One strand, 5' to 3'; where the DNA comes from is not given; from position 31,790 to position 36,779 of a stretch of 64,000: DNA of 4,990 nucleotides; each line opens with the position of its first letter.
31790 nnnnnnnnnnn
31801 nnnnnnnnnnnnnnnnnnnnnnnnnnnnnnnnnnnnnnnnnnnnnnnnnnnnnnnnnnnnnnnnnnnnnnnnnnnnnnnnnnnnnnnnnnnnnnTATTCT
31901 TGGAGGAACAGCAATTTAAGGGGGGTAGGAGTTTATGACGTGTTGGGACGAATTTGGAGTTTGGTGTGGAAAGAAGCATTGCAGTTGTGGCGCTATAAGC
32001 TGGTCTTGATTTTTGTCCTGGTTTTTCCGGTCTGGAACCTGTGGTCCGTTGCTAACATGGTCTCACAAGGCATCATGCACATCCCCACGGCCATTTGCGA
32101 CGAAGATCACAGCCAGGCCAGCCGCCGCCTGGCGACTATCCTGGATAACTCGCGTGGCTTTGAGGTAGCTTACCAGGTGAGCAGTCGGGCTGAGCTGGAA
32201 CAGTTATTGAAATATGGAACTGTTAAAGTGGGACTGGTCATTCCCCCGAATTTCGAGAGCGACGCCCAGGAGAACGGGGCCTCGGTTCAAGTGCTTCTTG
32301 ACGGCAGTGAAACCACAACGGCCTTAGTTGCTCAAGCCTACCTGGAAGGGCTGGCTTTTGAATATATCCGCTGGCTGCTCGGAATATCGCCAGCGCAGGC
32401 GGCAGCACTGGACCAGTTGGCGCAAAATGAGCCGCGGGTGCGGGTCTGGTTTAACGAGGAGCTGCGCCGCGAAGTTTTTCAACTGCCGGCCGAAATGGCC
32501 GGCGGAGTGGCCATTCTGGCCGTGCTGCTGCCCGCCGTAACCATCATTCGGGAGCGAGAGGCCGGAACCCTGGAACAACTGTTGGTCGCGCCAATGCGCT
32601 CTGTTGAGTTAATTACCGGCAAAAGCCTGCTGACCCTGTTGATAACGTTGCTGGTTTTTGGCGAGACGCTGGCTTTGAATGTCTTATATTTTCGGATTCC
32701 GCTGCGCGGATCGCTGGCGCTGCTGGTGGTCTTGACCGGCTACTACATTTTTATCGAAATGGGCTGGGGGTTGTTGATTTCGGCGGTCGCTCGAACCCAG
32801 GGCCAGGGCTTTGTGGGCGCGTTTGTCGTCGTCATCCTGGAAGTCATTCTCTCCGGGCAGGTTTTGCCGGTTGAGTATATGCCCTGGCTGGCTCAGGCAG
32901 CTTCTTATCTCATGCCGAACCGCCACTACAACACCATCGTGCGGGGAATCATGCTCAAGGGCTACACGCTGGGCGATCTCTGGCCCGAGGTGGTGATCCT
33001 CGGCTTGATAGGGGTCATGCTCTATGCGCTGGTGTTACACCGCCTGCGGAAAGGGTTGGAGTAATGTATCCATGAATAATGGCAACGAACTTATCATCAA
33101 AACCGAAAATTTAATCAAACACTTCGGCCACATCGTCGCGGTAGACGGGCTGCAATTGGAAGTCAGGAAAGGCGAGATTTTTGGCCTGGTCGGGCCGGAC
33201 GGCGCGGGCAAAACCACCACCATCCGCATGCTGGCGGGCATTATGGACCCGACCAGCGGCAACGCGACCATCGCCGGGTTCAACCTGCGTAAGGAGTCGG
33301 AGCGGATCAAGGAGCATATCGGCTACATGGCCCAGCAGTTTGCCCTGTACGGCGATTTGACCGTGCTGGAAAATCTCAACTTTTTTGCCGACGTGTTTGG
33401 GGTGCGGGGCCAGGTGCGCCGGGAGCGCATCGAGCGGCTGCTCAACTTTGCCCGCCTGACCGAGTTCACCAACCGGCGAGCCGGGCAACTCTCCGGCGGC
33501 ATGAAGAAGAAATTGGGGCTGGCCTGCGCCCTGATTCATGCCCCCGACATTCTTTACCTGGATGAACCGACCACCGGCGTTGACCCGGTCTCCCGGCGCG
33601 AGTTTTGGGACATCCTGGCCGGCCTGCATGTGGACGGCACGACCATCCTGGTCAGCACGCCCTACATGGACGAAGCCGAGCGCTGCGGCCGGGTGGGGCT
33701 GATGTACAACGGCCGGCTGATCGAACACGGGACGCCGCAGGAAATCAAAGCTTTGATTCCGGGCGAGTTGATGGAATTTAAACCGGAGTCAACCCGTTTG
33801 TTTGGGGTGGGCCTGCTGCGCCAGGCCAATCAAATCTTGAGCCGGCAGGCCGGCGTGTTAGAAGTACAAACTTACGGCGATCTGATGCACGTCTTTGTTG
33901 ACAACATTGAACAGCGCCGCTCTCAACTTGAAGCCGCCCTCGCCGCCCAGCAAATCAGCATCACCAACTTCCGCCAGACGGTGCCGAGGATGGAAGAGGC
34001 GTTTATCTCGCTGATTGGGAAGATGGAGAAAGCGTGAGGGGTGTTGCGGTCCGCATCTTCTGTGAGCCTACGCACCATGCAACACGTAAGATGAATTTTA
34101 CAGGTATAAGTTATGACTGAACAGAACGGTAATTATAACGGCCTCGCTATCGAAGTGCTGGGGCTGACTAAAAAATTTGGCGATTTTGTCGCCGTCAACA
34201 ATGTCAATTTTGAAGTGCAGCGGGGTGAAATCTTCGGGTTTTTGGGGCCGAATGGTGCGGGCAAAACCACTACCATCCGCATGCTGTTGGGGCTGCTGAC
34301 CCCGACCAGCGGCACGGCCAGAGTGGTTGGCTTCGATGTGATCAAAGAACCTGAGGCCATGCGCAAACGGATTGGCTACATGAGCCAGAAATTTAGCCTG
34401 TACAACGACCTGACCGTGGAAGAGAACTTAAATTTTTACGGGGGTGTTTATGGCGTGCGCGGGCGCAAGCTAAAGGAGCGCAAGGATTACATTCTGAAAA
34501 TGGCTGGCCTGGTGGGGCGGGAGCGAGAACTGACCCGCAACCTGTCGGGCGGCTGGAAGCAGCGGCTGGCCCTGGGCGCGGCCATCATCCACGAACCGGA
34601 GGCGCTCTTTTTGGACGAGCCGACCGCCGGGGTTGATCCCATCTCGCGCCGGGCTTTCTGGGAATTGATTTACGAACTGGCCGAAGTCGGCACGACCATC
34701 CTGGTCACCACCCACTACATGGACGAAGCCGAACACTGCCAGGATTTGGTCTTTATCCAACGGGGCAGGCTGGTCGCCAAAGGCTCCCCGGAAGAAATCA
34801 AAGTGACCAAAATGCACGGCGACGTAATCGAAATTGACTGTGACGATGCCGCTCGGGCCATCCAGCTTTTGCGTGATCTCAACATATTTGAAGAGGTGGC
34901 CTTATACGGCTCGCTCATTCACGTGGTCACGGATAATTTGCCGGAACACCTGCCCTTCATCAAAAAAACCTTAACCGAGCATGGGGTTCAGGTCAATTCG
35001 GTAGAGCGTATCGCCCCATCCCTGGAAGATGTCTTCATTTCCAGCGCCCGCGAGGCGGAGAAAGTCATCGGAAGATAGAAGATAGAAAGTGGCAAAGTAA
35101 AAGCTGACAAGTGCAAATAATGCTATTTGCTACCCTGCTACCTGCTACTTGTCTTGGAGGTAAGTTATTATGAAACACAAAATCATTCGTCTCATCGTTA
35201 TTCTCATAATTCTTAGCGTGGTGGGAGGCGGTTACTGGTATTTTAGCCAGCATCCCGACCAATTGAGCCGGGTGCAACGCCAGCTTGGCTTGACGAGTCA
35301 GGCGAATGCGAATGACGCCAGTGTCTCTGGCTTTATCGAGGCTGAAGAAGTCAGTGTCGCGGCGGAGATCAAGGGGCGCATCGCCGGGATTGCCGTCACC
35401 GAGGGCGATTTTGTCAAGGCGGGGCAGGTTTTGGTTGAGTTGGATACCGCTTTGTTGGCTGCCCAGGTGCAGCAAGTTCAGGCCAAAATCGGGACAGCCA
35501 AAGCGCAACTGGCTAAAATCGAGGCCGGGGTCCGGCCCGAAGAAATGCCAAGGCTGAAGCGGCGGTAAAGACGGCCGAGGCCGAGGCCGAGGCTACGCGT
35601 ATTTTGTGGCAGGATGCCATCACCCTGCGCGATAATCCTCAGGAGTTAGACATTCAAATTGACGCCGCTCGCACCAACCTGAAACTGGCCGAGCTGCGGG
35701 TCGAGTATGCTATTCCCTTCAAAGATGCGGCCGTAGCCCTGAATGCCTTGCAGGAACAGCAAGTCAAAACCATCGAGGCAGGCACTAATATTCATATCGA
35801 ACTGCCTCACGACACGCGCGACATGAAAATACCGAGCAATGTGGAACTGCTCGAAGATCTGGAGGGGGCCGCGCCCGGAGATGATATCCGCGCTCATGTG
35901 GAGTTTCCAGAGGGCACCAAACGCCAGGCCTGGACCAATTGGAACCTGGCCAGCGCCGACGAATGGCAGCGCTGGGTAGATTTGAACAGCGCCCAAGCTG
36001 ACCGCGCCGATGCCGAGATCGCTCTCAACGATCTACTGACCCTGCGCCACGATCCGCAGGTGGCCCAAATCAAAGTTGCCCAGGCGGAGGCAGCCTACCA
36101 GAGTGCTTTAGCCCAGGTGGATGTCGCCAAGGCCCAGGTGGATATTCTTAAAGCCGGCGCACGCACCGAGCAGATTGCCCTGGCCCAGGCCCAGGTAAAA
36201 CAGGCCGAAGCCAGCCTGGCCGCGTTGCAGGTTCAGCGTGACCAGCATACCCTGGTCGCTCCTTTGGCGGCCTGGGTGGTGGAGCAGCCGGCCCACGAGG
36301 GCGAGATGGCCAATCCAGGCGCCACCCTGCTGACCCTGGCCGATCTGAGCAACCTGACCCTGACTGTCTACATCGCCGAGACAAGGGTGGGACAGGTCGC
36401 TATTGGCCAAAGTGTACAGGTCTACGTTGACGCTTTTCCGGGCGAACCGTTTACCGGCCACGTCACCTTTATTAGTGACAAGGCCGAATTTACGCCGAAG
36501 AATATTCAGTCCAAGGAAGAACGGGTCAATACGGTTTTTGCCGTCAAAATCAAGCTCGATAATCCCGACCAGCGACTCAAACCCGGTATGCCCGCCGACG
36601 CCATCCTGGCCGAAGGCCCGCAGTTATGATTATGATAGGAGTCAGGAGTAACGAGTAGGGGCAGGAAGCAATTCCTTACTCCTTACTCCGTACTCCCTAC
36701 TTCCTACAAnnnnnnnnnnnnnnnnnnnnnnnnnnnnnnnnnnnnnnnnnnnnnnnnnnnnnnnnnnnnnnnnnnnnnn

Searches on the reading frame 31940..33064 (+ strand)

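Call 79: search_protein_families(library=pfam, proteins=[window:31940-33064:+], max_evalue=0.00001)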
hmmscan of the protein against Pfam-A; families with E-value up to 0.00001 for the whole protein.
window:31940-33064:+ (374 aa): 3 families
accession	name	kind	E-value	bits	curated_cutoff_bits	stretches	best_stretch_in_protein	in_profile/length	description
PF12698.13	ABC2_membrane_3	-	1.5e-34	120.1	31.6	1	22-366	3-346/347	ABC-2 family transporter protein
PF12679.13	ABC2_membrane_2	-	6.7e-17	62.1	27.2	1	6-370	1-279/283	ABC-2 family transporter protein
PF01061.29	ABC2_membrane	-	7.2e-16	58.8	26.9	1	178-339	47-211/211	ABC-2 type transporter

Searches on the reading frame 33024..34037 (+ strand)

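Call 79: search_protein_families(library=pfam, proteins=[window:33024-34037:+], max_evalue=0.00001)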
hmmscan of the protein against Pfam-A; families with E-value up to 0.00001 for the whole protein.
window:33024-34037:+ (337 aa): 3 families
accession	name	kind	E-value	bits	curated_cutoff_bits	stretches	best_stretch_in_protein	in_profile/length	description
PF00005.33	ABC_tran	-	8.9e-32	111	25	1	41-184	2-137/137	ABC transporter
PF13304.12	AAA_21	-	2e-08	35.1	27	0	150-212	232-297/304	AAA domain, putative AbiEii toxin, Type IV TA system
PF13732.12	DrrA1-3_C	-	4.2e-06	27.8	27.4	1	236-330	1-80/81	ATP-binding protein DrrA1-3-like, C-terminal domain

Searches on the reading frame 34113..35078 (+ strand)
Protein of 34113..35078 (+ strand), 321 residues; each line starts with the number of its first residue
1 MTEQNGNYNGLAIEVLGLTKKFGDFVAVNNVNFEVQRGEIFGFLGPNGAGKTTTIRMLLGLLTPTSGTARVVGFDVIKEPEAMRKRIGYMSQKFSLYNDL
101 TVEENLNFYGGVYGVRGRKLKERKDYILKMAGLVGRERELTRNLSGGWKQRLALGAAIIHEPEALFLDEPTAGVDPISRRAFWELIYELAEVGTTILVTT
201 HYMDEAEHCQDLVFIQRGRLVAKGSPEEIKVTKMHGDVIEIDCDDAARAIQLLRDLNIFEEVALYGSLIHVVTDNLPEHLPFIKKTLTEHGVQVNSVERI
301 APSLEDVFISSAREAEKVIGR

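Call 79: search_protein_families(library=pfam, proteins=[window:34113-35078:+], max_evalue=0.00001)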
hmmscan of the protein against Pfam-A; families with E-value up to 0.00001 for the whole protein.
window:34113-35078:+ (321 aa): 3 families
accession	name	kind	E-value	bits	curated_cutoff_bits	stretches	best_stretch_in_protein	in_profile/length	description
PF00005.33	ABC_tran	-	5.8e-32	111.6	25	1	28-172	1-137/137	ABC transporter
PF13304.12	AAA_21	-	5.8e-10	40.2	27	0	144-201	238-298/304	AAA domain, putative AbiEii toxin, Type IV TA system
PF13732.12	DrrA1-3_C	-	1.7e-06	29.1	27.4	1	224-310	1-79/81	ATP-binding protein DrrA1-3-like, C-terminal domain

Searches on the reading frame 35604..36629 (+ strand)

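Call 79: search_protein_families(library=pfam, proteins=[window:35604-36629:+], max_evalue=0.00001)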
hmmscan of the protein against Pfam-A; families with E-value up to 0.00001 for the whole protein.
window:35604-36629:+ (341 aa): 2 families
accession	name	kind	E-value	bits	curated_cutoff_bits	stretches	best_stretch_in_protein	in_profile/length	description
PF16576.10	HlyD_D23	-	1.2e-22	80.7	30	1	157-330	55-213/214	Barrel-sandwich domain of CusB or HlyD membrane-fusion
PF13437.12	HlyD_3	-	5.2e-14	53.3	22.2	1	216-328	1-106/106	HlyD family secretion protein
